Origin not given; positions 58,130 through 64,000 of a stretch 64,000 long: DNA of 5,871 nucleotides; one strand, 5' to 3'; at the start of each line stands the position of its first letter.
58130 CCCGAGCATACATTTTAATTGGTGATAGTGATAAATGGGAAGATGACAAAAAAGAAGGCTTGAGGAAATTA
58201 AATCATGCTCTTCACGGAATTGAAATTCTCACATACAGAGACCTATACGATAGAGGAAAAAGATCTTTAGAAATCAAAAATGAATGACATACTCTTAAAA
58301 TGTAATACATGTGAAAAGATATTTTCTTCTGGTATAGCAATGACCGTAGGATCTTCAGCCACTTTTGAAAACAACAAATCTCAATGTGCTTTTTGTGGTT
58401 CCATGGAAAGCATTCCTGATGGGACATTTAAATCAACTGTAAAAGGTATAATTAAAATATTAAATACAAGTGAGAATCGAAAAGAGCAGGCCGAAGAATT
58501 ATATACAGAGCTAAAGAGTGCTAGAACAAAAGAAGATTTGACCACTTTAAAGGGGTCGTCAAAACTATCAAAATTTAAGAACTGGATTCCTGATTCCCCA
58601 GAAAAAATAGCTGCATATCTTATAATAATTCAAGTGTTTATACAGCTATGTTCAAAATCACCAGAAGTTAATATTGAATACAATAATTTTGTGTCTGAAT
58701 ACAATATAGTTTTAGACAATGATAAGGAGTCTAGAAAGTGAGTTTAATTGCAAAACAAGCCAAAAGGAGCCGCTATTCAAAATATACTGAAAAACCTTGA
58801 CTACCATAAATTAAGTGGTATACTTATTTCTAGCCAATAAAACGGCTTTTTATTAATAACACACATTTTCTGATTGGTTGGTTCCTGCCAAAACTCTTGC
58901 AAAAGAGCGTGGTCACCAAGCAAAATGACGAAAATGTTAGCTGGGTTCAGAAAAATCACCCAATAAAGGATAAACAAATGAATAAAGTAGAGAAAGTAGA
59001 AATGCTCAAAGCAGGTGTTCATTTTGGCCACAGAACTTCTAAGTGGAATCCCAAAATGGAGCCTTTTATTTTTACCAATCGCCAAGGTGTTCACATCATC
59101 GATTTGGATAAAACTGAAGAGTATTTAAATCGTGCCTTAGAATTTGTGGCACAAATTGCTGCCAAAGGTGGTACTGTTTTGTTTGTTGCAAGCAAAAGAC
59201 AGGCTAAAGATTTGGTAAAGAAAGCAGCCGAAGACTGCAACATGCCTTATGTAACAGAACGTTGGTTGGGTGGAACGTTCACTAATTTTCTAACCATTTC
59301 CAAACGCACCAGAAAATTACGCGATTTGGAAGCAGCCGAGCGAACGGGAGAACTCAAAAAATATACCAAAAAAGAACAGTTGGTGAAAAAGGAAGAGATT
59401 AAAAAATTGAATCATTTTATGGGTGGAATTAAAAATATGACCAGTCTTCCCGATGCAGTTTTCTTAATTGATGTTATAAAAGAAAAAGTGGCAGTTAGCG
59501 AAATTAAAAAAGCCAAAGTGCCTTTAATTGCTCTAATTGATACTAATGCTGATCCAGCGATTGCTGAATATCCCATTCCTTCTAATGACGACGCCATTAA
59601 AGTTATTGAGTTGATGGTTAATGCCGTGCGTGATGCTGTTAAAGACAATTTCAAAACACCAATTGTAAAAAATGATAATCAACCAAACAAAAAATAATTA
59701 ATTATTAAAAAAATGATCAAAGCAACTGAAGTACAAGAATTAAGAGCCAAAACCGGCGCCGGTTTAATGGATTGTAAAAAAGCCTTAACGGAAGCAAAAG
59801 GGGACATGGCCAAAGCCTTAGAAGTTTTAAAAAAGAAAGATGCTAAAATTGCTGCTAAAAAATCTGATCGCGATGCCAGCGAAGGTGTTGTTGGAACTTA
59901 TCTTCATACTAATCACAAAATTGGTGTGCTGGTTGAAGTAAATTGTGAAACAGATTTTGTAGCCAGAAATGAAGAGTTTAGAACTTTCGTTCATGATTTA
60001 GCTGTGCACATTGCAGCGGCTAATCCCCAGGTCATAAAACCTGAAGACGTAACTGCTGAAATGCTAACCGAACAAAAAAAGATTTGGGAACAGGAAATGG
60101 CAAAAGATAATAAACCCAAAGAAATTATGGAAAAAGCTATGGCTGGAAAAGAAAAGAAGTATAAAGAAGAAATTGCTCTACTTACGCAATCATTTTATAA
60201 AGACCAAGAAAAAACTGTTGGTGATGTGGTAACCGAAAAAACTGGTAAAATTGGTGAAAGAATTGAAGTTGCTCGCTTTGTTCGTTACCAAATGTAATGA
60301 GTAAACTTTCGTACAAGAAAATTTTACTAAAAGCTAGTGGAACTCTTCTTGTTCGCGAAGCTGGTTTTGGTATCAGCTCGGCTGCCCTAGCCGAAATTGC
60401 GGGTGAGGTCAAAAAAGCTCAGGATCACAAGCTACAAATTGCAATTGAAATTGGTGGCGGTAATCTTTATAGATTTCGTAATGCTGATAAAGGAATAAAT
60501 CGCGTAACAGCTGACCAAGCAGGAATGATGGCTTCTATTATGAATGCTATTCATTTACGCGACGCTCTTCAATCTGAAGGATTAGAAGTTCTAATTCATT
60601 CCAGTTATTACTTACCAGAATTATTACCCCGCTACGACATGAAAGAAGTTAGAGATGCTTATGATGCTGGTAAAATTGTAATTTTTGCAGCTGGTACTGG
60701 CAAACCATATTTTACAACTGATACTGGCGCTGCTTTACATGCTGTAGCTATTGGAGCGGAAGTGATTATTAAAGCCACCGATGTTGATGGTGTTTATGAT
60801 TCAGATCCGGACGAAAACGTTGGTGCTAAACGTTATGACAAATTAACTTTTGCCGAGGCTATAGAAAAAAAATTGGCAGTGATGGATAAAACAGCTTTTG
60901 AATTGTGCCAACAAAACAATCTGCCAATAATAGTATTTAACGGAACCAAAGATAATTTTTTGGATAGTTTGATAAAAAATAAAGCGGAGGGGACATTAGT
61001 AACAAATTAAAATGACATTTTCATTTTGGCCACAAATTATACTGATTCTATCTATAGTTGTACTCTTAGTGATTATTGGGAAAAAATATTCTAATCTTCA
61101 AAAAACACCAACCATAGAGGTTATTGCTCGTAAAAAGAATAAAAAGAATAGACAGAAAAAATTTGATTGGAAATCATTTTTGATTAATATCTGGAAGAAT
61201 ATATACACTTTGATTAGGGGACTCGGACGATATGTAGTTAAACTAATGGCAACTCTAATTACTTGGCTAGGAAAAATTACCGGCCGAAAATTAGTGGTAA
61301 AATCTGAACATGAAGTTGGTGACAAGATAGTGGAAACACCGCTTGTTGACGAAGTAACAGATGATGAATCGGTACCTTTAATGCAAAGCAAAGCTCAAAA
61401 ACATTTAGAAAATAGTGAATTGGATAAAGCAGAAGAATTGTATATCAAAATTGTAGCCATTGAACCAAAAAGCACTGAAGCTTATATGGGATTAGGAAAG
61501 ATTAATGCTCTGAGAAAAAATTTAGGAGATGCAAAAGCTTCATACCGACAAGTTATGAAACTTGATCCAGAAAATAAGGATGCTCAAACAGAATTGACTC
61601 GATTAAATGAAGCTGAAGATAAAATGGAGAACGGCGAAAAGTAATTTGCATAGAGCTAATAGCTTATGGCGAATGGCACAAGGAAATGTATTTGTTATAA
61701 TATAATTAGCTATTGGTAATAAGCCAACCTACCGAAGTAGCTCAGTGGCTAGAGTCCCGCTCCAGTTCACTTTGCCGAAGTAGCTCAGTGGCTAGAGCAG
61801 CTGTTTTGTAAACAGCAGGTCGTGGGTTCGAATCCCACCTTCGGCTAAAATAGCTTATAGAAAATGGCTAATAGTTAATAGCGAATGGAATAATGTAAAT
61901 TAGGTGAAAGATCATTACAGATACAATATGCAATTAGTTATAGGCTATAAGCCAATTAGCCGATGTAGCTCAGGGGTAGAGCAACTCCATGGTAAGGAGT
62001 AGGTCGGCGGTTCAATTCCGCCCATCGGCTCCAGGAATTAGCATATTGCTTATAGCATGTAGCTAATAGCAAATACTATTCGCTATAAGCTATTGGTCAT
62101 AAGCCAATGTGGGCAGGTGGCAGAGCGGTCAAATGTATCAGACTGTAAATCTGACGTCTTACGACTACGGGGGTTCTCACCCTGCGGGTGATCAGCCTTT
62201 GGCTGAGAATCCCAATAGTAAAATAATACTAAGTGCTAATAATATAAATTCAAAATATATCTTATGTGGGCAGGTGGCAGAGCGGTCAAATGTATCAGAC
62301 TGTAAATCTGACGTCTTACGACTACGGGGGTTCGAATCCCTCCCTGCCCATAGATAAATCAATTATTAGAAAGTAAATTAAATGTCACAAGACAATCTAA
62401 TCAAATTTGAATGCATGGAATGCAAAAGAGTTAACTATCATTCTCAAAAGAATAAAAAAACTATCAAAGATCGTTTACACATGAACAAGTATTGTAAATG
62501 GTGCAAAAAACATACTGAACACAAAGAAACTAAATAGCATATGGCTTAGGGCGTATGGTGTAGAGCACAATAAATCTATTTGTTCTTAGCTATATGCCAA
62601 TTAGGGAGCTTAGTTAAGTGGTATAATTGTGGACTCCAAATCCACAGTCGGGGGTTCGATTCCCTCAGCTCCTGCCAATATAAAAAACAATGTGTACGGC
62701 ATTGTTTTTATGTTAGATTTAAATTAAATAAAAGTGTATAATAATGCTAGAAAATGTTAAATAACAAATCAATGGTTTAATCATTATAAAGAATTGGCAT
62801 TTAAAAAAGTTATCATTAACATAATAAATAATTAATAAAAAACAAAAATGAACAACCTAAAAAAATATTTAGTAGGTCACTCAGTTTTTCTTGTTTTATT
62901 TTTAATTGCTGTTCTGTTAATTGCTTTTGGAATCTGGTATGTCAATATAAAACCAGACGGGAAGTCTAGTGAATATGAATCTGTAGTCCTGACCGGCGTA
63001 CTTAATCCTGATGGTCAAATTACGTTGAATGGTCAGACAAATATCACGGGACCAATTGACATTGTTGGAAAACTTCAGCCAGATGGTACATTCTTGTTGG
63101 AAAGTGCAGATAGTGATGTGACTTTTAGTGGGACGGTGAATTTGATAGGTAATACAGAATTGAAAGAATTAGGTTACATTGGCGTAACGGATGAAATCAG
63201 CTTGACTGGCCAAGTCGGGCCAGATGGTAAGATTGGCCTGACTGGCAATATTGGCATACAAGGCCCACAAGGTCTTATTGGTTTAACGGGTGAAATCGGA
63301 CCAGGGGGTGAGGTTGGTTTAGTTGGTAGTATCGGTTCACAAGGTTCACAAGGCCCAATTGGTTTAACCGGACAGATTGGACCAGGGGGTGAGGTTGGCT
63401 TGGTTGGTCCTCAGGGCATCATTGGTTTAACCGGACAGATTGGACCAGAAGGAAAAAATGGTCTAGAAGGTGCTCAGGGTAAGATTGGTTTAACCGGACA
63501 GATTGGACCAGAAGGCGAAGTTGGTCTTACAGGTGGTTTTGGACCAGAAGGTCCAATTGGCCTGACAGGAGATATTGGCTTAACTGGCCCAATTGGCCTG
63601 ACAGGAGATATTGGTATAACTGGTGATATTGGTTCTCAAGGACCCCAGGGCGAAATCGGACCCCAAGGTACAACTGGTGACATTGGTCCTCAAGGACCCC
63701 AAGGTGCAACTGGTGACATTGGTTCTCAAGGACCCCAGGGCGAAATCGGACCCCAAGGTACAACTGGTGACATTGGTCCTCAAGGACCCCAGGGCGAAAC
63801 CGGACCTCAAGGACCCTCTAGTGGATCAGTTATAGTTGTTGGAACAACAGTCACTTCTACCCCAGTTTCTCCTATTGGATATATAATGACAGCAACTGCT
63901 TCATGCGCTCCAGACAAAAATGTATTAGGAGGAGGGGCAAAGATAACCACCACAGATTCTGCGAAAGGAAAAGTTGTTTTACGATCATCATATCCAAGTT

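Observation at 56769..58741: Shedu-like DUF4263 nuclease plus Zn-ribbon partner, inserted as a small island between rpmE and the rpsB-tsf-pyrH operon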

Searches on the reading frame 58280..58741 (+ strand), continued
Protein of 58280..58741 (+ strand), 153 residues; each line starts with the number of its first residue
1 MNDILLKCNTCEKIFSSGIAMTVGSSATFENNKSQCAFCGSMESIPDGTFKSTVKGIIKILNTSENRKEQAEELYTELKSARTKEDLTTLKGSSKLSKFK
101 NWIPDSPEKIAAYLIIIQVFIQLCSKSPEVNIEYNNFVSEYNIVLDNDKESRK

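Call 90: get_annotated_region(hit=H7, flank=5000)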
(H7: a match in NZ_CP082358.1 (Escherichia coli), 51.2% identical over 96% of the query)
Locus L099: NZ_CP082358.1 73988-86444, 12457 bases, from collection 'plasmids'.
description: Escherichia coli strain VCSW7 plasmid pVCSW7, complete sequence
organism: Escherichia coli (NCBI taxid 562)
taxonomy: Bacteria; Pseudomonadota; Gammaproteobacteria; Enterobacterales; Enterobacteriaceae; Escherichia; Escherichia coli
host: -; source: top soil suspension,Top soil and leaf litter; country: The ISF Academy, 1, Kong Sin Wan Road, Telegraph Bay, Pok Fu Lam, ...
typing (MOB-suite, as given by PLSDB): conjugative; replicon IncFIA,IncFII; relaxase MOBF; mating-pair formation MPF_F
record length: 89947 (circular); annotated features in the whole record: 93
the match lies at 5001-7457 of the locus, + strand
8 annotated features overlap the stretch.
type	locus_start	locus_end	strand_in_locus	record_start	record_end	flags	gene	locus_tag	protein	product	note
CDS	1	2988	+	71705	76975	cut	traI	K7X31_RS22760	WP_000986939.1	conjugative transfer relaxase/helicase TraI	-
CDS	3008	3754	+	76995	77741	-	traX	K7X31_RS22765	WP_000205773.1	conjugal transfer pilus acetylase TraX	-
CDS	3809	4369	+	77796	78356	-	-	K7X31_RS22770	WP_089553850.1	fertility inhibition protein FinO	-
CDS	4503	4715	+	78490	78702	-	-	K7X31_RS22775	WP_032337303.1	hypothetical protein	-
CDS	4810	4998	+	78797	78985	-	-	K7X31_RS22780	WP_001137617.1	hypothetical protein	-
CDS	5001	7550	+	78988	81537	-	-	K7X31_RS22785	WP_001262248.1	DEAD/DEAH box helicase family protein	-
CDS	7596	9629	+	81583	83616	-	-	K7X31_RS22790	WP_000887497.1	N-6 DNA methylase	GO:0006306 - DNA methylation [Evidence IEA]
CDS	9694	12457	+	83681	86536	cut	-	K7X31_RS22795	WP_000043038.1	TrlF family AAA-like ATPase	-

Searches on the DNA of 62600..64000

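Call 82: search_rna_families(source=window, start=62600, end=64000, threshold=evalue, max_evalue=0.01)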
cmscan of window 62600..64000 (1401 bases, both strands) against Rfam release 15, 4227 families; matches with E-value up to 0.01: 1.
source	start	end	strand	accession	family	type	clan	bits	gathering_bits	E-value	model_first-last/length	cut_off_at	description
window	62604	62674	+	RF00005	tRNA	Gene; tRNA;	CL00001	64.4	29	2.4e-13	1-71/71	no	tRNA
